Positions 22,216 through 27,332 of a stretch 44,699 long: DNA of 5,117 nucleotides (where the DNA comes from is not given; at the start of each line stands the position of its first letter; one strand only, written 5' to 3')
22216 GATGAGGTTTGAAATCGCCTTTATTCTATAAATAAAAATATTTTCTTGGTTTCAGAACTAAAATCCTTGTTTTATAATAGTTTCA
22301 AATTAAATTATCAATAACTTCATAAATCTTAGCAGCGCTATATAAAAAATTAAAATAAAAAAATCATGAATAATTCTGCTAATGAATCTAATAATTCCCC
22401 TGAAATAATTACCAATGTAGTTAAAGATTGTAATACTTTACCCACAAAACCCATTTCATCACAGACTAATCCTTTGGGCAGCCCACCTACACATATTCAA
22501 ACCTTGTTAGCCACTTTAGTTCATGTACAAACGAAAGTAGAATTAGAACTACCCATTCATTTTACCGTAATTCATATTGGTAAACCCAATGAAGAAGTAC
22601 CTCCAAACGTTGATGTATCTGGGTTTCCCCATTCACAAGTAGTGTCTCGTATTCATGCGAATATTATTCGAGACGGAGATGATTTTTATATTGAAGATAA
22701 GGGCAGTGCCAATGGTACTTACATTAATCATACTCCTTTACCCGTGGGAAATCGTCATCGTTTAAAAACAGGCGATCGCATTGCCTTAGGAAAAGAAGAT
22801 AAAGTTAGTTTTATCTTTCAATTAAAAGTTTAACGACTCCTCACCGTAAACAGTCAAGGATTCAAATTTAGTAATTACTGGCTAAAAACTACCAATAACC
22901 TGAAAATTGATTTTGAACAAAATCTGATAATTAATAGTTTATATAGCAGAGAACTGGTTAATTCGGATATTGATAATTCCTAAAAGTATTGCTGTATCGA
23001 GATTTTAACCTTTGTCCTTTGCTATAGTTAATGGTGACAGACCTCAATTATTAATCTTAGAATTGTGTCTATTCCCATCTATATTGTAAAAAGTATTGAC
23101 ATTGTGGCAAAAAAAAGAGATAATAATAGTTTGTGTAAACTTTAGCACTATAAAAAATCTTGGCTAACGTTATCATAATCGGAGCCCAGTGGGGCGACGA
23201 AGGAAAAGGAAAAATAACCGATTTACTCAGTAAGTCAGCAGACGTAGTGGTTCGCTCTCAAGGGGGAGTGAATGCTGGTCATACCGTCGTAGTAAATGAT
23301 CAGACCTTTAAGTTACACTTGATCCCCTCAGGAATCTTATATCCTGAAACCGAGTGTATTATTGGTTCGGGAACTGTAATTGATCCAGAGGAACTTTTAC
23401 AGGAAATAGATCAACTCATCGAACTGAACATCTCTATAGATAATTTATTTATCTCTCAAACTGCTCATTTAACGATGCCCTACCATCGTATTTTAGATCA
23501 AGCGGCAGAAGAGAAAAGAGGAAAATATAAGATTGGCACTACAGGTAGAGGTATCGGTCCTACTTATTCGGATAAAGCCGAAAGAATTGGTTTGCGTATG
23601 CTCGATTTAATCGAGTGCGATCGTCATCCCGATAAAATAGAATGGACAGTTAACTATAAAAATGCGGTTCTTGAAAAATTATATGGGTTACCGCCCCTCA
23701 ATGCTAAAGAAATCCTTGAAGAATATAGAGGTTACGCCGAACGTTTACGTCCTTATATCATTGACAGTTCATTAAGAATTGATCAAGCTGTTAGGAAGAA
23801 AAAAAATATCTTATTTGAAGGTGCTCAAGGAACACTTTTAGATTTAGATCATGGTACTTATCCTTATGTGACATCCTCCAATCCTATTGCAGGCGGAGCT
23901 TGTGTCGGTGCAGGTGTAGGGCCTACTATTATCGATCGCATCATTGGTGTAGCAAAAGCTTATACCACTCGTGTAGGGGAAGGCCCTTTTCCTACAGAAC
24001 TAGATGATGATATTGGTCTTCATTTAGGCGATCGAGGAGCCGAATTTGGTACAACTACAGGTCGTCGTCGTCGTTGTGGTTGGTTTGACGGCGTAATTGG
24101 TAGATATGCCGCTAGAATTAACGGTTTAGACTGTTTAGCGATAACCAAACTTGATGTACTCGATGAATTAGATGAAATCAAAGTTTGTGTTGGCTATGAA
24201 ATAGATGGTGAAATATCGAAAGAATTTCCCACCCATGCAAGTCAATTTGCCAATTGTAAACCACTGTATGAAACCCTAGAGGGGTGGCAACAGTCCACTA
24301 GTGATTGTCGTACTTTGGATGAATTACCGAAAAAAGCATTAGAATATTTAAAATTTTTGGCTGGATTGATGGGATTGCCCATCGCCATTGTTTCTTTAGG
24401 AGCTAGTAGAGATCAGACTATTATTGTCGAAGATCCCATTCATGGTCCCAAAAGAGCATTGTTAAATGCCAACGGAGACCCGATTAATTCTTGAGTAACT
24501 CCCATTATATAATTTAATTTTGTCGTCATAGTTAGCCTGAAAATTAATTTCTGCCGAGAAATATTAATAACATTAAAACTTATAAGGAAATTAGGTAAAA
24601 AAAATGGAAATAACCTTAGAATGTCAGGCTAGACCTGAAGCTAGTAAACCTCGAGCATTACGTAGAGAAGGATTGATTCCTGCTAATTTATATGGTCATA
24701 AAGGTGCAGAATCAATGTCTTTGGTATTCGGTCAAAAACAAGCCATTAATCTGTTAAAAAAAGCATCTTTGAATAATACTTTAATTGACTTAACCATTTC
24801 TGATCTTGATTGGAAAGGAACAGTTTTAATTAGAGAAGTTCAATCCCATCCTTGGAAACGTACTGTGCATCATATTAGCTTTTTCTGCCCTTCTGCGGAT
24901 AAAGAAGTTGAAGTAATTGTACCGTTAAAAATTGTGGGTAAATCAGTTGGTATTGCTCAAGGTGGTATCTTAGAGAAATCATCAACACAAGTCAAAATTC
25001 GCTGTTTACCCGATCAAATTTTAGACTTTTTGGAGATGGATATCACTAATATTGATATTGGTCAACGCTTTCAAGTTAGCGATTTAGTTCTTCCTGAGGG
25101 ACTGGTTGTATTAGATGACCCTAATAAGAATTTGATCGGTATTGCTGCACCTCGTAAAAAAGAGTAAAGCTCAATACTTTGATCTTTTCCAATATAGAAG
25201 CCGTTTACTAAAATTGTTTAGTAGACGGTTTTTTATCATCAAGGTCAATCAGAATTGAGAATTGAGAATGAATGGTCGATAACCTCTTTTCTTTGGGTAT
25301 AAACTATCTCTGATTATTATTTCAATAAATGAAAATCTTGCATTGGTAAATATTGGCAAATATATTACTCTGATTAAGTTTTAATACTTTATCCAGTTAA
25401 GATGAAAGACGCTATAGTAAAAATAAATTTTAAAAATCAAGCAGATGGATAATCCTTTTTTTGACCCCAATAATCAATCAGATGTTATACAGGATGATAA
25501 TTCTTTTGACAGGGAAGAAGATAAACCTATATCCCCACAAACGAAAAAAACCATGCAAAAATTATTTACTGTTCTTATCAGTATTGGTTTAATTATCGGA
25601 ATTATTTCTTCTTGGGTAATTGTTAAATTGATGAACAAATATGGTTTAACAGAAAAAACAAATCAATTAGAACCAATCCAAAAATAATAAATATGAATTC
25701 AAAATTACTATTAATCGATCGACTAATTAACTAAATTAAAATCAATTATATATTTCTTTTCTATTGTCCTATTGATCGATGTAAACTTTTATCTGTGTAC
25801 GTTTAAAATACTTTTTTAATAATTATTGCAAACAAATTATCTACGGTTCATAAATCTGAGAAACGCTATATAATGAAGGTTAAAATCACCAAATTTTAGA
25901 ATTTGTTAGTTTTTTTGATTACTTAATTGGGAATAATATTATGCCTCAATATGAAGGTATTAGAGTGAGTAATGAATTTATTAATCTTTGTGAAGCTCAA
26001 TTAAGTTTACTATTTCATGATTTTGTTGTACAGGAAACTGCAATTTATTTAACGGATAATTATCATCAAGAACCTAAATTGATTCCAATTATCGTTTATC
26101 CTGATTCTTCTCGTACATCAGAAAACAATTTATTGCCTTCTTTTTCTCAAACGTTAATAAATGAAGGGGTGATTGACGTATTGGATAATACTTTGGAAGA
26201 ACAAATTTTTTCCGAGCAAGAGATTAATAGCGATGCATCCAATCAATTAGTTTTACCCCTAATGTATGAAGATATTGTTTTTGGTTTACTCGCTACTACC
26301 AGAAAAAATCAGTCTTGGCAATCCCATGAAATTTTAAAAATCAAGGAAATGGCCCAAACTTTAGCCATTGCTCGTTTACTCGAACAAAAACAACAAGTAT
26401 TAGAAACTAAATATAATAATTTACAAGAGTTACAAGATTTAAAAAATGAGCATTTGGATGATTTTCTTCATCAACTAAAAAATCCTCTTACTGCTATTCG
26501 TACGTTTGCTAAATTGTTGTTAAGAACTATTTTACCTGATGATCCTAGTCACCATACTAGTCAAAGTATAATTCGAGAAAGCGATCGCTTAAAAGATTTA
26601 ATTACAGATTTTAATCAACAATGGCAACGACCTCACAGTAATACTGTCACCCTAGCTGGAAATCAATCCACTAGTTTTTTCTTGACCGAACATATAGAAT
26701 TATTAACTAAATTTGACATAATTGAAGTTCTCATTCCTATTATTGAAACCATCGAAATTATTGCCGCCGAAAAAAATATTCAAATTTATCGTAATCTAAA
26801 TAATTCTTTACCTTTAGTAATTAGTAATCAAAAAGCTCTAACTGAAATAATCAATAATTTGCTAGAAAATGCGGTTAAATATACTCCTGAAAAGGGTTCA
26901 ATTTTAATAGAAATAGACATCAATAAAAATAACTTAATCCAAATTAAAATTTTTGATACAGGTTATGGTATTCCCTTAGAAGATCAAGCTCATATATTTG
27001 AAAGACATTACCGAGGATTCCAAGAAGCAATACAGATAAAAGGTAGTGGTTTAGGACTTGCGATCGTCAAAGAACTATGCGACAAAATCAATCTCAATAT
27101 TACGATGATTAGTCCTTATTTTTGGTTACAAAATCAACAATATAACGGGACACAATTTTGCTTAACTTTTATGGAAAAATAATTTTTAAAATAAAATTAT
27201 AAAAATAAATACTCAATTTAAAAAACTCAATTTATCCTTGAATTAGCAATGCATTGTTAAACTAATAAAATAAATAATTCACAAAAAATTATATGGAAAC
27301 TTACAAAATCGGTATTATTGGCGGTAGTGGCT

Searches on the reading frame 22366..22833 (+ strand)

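Call 17: search_protein_families(library=pfam, proteins=[window:22366-22833:+], max_evalue=0.00001)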
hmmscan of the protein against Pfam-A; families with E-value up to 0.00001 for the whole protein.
window:22366-22833:+ (155 aa): 1 family
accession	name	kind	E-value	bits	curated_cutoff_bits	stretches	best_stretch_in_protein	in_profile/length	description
PF00498.31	FHA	-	1.2e-16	61.4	20.7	1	88-142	14-67/67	FHA domain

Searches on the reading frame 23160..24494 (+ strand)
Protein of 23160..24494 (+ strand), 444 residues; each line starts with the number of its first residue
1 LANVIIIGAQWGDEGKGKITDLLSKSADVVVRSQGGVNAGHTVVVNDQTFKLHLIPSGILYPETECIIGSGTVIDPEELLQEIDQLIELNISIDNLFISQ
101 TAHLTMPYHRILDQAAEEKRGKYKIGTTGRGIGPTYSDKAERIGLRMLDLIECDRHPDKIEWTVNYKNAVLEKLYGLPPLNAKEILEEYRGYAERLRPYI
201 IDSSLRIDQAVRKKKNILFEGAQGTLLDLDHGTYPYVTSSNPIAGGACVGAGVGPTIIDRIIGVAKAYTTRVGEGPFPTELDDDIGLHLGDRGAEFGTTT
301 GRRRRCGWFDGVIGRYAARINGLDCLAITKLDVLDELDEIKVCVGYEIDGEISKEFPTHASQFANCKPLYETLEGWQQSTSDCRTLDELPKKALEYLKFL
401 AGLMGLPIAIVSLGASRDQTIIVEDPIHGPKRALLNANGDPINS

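Call 17: search_protein_families(library=pfam, proteins=[window:23160-24494:+], max_evalue=0.00001)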
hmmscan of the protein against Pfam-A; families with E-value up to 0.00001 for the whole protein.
window:23160-24494:+ (444 aa): 1 family
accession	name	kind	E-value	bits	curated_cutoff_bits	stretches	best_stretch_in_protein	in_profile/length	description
PF00709.27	Adenylsucc_synt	-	1.6e-184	614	27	1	5-421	1-416/416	Adenylosuccinate synthetase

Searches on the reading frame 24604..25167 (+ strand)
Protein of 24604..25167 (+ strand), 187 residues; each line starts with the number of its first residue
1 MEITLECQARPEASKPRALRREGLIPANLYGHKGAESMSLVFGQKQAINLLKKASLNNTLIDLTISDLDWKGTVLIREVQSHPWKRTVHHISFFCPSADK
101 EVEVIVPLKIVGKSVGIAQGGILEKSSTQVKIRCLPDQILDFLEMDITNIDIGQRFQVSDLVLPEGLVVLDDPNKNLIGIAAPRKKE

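Call 17: search_protein_families(library=pfam, proteins=[window:24604-25167:+], max_evalue=0.00001)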
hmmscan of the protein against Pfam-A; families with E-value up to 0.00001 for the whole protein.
window:24604-25167:+ (187 aa): 2 families
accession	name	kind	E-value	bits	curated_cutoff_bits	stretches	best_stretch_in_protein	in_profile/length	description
PF14693.11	Ribosomal_TL5_C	-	2.3e-23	82.8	27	1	101-184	1-84/84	Ribosomal protein TL5, C-terminal domain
PF01386.24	Ribosomal_L25p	-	4.7e-20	72.3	23.6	1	5-93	1-82/82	Ribosomal L25p family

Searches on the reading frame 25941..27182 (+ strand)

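Call 17: search_protein_families(library=pfam, proteins=[window:25941-27182:+], max_evalue=0.00001)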
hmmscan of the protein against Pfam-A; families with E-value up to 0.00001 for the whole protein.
window:25941-27182:+ (413 aa): 2 families
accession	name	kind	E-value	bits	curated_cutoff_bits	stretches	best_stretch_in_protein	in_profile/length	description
PF02518.31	HATPase_c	-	6.6e-21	75.3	26.4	1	296-410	2-107/111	Histidine kinase-, DNA gyrase B-, and HSP90-like ATPase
PF00512.31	HisKA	-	1.3e-10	41.6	26.9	1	168-224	2-57/66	His Kinase A (phospho-acceptor) domain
